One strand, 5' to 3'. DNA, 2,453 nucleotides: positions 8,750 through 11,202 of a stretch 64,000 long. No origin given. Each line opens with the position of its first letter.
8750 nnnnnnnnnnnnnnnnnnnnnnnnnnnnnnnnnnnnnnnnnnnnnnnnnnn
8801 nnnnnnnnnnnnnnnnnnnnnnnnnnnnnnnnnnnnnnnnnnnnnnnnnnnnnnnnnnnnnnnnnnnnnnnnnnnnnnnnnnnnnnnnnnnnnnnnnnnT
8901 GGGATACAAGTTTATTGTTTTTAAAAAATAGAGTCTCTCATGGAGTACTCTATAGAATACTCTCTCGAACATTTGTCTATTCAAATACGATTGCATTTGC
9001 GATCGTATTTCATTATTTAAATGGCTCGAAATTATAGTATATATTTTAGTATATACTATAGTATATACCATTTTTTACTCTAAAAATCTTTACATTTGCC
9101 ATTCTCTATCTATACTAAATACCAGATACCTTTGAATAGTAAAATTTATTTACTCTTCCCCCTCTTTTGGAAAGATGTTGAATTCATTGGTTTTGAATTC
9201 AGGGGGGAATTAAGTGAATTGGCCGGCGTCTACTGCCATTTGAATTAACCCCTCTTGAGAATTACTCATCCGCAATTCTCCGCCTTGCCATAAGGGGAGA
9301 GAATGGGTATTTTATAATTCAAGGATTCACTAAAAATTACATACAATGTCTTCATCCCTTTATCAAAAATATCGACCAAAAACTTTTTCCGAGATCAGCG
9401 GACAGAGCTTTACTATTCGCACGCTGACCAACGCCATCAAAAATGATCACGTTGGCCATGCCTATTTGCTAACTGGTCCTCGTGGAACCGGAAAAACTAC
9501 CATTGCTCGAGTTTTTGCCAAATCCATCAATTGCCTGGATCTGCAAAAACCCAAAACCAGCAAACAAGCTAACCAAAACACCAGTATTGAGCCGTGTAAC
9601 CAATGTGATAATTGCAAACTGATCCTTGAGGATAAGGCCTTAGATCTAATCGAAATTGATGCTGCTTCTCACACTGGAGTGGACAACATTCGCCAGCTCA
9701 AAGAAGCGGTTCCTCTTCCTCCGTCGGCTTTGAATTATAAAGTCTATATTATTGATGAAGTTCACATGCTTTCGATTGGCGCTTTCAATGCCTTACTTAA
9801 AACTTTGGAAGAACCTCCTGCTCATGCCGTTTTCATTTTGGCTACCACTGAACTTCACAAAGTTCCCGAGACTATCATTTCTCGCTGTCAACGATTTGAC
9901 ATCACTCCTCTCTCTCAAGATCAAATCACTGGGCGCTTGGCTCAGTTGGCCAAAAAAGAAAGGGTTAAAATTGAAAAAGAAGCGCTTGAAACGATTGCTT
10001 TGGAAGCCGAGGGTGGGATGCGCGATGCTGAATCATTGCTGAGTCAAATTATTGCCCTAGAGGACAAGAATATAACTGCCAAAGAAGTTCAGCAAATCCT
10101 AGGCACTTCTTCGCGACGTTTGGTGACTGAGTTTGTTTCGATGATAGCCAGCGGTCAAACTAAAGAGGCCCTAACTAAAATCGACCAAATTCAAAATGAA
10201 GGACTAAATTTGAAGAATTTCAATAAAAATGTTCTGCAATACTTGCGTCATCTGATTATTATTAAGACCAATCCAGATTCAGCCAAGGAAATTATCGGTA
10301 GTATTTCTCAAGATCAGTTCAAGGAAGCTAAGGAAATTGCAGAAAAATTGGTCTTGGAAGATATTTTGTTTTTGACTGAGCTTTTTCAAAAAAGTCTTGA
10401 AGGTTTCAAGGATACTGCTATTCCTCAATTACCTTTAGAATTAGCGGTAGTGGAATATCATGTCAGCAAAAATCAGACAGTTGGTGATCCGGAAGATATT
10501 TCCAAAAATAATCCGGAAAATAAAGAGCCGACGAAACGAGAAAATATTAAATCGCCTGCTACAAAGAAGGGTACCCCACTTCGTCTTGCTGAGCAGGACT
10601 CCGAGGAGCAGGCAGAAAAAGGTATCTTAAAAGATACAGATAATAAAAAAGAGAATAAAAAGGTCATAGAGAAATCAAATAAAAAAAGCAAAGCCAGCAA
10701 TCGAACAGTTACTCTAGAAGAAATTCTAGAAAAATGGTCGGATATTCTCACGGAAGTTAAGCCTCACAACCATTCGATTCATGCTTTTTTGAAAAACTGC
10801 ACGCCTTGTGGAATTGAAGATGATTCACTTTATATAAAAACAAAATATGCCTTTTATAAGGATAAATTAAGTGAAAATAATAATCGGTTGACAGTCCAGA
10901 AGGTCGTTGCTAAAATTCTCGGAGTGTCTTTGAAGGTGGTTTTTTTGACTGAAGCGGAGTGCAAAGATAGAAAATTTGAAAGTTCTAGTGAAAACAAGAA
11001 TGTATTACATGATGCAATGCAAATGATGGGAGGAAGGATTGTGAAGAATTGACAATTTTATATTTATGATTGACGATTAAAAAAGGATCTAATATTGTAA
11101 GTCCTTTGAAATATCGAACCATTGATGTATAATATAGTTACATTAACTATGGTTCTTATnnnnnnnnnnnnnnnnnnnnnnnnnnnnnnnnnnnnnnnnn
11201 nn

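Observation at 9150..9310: Dispersed family of G-tract palindromic intergenic repeats (MITE/REP-like)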

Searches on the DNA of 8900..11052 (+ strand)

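Call 12: search_rna_families(source=window, start=8900, end=9400, threshold=evalue, max_evalue=10, show_alignments=3)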
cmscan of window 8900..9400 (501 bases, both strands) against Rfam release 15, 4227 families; matches with E-value up to 10: 3.
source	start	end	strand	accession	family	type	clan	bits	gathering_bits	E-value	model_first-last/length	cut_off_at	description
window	8920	9008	-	RF00115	McaS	Gene; sRNA;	CL00106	16.4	42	2.6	1-96/96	no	McaS/IsrA RNA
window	9275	9336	-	RF00186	SNORD101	Gene; snRNA; snoRNA; CD-box;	CL00074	14.4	47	8.8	1-73/73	no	Small nucleolar RNA SNORD101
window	9094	9209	-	RF00432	SNORA51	Gene; snRNA; snoRNA; HACA-box;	-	13.3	50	8.7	1-133/133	no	Small nucleolar RNA SNORA51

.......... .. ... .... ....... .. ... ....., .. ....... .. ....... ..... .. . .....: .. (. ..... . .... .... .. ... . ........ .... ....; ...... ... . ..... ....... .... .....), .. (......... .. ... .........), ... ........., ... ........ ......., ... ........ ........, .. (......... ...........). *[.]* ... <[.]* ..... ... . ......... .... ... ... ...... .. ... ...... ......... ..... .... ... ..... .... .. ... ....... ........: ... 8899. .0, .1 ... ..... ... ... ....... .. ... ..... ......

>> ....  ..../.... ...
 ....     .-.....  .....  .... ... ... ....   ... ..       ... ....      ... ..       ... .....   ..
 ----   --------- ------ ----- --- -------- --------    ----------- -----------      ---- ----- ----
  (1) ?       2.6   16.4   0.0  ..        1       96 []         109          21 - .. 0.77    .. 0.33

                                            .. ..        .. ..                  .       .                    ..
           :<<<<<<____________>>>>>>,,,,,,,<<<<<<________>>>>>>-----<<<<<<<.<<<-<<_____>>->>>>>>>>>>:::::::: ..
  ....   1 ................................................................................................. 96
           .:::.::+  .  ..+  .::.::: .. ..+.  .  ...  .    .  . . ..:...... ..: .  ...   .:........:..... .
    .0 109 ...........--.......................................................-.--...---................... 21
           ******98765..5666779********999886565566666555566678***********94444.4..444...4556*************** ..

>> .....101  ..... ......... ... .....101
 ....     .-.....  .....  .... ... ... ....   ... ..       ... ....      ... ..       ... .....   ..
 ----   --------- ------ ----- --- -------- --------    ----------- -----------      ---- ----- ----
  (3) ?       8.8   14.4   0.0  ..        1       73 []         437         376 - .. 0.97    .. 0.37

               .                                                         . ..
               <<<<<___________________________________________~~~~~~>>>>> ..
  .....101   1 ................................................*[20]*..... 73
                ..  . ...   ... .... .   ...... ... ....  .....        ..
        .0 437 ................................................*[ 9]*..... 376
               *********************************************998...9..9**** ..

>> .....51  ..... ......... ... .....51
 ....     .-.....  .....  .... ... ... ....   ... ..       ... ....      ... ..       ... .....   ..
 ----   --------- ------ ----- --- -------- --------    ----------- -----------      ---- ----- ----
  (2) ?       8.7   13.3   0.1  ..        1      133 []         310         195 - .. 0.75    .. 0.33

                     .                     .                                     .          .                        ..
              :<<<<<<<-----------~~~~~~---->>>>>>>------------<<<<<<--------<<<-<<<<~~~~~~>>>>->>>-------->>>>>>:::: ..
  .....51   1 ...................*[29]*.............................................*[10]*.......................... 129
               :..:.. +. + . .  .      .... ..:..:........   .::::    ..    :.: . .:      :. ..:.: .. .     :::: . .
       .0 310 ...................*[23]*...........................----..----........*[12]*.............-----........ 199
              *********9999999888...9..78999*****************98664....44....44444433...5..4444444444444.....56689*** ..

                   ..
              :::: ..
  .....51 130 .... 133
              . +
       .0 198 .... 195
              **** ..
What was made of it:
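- The score is below Rfam's gathering threshold, and copy A gives no hit at E up to 10 (call 12).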

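Call 67: search_rna_families(sources=[L061, L063, L065], threshold=evalue, max_evalue=0.1)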
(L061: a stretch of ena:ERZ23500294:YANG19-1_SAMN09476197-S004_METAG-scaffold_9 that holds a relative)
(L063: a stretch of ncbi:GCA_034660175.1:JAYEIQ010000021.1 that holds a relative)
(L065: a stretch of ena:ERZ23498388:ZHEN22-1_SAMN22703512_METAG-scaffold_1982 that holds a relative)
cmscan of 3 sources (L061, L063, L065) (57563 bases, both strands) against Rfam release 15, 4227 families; matches with E-value up to 0.1: 5.
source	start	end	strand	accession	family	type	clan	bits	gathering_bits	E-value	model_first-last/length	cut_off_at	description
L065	4282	4353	+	RF00005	tRNA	Gene; tRNA;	CL00001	65.4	29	5.2e-12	1-71/71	no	tRNA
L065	46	119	-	RF00005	tRNA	Gene; tRNA;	CL00001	64.4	29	9.6e-12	1-71/71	no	tRNA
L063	12461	12532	+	RF00005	tRNA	Gene; tRNA;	CL00001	60.7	29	1e-10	1-71/71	no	tRNA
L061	11989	12059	+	RF00005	tRNA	Gene; tRNA;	CL00001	57.6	29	7.1e-10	1-71/71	no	tRNA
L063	12722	12798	+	RF00906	MIR1120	Gene; miRNA;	-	30.1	86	0.053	1-87/87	no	MIR1120/MIR1122 microRNA precursor family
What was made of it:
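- No hits in relatives (call 67).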

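Call 78: search_dna_similar(query=window:9125-9331:+, collection=plasmids, mode=distant, max_evalue=0.01, max_rows=5)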
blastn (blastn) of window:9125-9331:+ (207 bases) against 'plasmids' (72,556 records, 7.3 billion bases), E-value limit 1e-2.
No match.
